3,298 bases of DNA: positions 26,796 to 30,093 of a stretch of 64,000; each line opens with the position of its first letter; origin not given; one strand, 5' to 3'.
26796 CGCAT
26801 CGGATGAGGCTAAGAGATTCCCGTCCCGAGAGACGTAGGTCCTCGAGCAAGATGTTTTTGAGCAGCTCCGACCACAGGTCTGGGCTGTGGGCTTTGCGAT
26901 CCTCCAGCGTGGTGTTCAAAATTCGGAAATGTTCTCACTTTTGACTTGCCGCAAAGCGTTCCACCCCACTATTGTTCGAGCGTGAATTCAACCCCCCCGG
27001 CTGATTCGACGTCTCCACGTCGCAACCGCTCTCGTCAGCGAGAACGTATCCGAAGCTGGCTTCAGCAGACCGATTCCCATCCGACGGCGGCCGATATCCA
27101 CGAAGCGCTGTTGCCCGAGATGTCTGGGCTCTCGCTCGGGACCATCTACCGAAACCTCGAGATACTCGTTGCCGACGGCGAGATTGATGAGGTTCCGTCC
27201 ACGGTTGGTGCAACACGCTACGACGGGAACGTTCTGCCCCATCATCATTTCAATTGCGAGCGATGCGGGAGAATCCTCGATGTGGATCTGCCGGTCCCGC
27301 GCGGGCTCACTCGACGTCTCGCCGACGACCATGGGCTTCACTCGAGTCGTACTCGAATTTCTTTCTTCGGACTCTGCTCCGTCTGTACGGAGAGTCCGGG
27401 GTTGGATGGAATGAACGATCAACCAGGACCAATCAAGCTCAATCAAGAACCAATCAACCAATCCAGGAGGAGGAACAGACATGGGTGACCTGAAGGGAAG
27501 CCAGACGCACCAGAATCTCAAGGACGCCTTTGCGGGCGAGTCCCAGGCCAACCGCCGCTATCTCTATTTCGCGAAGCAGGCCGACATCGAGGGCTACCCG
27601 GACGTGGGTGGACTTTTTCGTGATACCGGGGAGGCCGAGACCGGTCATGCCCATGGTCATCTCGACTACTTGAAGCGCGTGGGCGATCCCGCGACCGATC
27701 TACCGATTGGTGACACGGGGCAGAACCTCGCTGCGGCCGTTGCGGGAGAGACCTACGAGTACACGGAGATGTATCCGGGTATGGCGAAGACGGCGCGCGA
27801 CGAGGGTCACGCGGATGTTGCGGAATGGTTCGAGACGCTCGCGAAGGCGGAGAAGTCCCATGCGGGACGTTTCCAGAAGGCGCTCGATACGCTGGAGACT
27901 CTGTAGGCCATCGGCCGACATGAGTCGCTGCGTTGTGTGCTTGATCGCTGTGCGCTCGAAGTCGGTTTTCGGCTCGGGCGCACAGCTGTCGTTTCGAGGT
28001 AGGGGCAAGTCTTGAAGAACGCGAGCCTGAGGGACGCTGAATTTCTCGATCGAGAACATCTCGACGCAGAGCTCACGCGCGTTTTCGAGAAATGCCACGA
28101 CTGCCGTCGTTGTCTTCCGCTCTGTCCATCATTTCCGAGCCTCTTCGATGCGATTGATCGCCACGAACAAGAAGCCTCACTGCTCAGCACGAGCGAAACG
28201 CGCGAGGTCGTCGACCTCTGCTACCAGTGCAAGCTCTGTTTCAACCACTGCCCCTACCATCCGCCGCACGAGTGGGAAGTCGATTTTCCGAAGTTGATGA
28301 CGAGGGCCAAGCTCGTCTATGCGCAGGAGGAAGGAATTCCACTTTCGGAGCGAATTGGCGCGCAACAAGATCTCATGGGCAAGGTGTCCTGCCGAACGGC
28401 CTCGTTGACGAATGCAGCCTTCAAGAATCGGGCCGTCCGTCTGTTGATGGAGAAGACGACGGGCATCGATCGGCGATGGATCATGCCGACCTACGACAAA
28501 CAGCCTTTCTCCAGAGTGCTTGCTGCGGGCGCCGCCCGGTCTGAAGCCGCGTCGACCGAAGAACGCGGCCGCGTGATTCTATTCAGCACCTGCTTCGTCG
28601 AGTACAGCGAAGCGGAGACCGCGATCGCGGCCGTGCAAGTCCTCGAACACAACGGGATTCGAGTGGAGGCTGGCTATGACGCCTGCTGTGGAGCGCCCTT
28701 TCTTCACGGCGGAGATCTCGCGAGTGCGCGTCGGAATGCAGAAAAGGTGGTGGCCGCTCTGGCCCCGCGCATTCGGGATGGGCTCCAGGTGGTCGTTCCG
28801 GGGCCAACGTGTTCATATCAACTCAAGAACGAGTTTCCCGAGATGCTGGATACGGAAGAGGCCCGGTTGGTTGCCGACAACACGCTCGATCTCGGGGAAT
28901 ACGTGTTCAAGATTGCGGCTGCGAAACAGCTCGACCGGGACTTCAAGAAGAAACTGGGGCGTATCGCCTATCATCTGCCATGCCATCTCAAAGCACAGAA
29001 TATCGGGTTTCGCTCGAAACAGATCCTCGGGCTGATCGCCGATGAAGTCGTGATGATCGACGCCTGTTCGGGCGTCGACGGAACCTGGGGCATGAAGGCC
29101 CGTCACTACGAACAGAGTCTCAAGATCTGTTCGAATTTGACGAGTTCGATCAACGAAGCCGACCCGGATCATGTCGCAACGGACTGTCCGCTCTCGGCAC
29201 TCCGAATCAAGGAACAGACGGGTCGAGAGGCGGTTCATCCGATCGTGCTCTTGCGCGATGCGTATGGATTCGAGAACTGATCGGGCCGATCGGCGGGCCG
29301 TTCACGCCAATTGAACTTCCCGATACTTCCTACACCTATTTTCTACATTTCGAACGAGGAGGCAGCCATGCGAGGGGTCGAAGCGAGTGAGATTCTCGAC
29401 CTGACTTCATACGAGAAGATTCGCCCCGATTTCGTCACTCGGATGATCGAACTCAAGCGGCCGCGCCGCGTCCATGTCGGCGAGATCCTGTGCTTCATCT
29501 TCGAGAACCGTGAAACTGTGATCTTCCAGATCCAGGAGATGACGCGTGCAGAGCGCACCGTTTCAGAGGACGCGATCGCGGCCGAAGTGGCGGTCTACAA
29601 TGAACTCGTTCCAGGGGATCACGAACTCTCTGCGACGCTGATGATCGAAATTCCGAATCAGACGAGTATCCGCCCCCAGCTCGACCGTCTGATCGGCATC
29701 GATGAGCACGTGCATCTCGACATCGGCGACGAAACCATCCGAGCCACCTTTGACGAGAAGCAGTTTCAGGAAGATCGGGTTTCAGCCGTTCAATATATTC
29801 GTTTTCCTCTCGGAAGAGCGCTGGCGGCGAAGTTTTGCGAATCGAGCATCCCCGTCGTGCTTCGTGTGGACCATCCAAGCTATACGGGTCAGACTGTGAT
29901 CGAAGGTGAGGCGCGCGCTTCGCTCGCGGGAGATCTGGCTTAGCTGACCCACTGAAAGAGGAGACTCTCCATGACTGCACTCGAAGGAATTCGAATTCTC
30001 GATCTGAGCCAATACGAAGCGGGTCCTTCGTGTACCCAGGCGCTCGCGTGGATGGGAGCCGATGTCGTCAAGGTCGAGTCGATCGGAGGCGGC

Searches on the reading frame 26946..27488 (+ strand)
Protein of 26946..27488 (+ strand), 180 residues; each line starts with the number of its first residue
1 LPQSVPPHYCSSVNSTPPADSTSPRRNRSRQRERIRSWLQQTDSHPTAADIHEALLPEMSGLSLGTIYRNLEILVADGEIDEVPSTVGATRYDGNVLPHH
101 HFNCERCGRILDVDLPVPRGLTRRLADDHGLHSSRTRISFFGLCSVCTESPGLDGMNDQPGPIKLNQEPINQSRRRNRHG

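Call 8: search_protein_families(library=pfam, proteins=[window:26946-27488:+], max_evalue=0.001)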
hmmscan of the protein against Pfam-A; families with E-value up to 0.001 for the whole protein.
window:26946-27488:+ (180 aa): 1 family
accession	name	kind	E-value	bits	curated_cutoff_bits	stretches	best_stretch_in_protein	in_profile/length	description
PF01475.25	FUR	-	1.4e-20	74.1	23.1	1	29-139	7-119/121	Ferric uptake regulator family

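Call 62: search_protein_families(library=ncbifam, proteins=[window:26946-27488:+], max_evalue=0.00001)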
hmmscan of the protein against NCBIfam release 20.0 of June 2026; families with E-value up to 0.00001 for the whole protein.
window:26946-27488:+ (180 aa): 9 families
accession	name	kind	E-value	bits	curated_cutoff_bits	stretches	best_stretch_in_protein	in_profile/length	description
NF047406.1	TransRegPerRTherm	equivalog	1.2e-24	87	200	1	29-149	7-127/130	manganese-dependent transcriptional regulator PerR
NF052545.1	TransRegPerRClab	equivalog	9.1e-22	77.5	180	1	30-149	17-136/138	transcriptional regulator PerR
NF051892.1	TransRegFurBacil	equivalog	4.9e-13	49.4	220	1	31-149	22-145/149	ferric iron uptake transcriptional regulator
NF047461.1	FUR_perox_PerRB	exception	3.1e-09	36.9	250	1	31-115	31-116/143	peroxide-responsive transcriptional repressor PerRB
NF047462.1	FUR_perox_PerRA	exception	4.9e-09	36.8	200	1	29-115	20-106/142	peroxide-responsive transcriptional repressor PerRA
NF045678.1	TransRegIrrA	equivalog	5.3e-09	36.1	150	1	30-114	22-107/138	iron response transcriptional regulator IrrA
NF045677.1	FeRespRegIrr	equivalog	1.6e-07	31.4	170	1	30-114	13-98/127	Fur family transcriptional regulator Irr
NF051891.1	TransRegFurHelico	equivalog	6.6e-07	29.3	200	1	28-148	25-146/148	ferric iron uptake transcriptional regulator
NF008646.0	PRK11639.1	equivalog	5.9e-06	26.1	167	1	35-149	31-148/171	zinc uptake transcriptional repressor Zur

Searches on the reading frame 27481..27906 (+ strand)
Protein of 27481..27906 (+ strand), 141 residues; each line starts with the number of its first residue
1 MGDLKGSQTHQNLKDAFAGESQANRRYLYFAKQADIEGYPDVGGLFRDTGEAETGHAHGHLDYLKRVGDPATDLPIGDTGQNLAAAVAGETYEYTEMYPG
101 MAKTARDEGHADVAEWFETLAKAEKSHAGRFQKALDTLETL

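Call 8: search_protein_families(library=pfam, proteins=[window:27481-27906:+], max_evalue=0.001)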
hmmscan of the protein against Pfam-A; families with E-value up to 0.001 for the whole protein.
window:27481-27906:+ (141 aa): 2 families
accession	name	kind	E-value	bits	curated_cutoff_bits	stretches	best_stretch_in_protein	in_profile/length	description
PF02915.23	Rubrerythrin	-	7e-29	101.4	22.8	1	12-134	2-136/137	Rubrerythrin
PF00210.30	Ferritin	-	3e-06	27.7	24.5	1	12-140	3-141/142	Ferritin-like domain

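Call 62: search_protein_families(library=ncbifam, proteins=[window:27481-27906:+], max_evalue=0.00001)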
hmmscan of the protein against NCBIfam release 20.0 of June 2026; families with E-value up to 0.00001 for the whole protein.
window:27481-27906:+ (141 aa): 2 families
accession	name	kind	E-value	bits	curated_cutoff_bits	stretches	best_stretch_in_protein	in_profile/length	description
NF045767.1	RuberyRbr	equivalog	1.5e-37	129.5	200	1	1-139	1-146/194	rubrerythrin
NF045783.1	Nigrythrn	equivalog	3.6e-19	69.6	340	1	8-139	28-164/202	nigerythrin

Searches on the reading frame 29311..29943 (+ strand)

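Call 8: search_protein_families(library=pfam, proteins=[window:29311-29943:+], max_evalue=0.001)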
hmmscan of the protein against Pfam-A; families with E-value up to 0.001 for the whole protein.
window:29311-29943:+ (210 aa): 1 family
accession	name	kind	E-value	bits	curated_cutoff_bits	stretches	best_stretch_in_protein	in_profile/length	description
PF12007.14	DUF3501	-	4.8e-62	209.7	25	1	23-209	2-187/187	Protein of unknown function (DUF3501)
